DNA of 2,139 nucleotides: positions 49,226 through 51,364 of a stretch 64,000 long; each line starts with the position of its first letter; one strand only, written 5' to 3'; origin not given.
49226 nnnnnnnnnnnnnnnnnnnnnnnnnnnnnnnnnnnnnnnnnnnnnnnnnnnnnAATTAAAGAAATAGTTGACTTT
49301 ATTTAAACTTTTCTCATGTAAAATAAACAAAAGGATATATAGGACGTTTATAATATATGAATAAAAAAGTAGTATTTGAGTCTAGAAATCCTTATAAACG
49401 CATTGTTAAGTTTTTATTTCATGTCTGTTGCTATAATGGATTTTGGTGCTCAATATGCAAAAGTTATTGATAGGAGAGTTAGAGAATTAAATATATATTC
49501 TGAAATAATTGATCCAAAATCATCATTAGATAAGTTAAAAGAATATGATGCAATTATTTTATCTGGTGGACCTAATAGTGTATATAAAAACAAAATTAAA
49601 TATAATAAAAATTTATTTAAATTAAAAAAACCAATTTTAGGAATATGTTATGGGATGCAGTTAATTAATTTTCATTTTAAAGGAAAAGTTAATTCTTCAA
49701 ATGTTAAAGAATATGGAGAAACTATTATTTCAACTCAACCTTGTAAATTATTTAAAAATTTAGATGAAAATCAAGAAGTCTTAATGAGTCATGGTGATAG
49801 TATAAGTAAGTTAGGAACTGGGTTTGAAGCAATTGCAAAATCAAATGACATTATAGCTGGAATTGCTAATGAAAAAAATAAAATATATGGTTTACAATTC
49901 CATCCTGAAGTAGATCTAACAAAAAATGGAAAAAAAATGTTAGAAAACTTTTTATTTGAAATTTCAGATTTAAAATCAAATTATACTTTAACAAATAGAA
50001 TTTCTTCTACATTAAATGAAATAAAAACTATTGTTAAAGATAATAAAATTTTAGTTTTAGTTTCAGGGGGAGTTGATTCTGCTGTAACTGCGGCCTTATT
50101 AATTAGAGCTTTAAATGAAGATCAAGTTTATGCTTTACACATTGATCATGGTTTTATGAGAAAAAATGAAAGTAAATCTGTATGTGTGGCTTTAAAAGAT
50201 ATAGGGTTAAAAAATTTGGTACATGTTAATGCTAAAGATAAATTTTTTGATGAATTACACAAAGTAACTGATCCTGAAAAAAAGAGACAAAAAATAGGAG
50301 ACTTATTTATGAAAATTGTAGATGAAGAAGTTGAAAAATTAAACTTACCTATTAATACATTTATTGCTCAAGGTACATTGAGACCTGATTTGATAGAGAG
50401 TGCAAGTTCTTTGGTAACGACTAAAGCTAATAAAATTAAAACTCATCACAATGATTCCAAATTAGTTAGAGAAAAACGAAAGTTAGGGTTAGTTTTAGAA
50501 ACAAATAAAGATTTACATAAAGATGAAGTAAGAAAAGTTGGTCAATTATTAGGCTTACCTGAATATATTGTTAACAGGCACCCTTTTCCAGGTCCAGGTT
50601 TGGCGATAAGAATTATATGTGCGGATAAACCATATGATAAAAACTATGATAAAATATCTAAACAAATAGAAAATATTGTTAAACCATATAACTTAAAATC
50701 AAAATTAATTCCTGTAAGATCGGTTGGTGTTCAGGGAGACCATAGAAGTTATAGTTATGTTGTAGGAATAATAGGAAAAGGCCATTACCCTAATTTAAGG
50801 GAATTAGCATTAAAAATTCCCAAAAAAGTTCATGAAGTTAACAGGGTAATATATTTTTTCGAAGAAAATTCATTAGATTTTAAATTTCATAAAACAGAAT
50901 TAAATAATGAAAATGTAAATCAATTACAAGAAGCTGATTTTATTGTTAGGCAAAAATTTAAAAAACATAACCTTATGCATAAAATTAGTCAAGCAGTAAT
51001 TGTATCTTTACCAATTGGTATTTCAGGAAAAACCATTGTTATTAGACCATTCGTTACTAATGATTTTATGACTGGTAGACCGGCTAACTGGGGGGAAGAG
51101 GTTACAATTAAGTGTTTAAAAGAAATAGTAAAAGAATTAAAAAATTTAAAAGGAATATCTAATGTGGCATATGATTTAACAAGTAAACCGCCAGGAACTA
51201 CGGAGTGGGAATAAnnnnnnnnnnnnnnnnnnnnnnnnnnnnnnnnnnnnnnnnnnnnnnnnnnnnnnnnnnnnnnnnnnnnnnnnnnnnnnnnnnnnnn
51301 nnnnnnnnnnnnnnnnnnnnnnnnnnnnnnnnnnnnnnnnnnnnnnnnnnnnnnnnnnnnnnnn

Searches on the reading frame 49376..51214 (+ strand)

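Call 3: search_protein_families(library=pfam, proteins=[window:49376-51214:+], max_evalue=0.01)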
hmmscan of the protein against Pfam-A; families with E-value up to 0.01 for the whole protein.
window:49376-51214:+ (612 aa): 7 families
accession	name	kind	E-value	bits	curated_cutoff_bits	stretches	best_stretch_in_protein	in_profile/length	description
PF00117.34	GATase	-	1.4e-44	152.5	22.8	1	20-195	2-189/190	Glutamine amidotransferase class-I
PF00958.27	GMP_synt_C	-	2.9e-18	66.1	27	1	527-611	2-92/92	GMP synthase C terminal domain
PF07722.19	Peptidase_C26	-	3.1e-11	43.9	20.5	1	76-178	97-219/219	Peptidase C26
PF02540.23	NAD_synthase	-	3.9e-08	33.2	21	1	220-281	16-77/242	NAD synthase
PF03054.22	tRNA_Me_trans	-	9.6e-05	22.6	20.6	1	224-276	2-53/202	tRNA methyl transferase HUP domain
PF06508.19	QueC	-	0.00062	19.8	22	1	224-279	1-54/210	Queuosine biosynthesis protein QueC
PF01171.26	ATP_bind_3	-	0.0023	18.2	27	1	224-268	1-47/182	PP-loop family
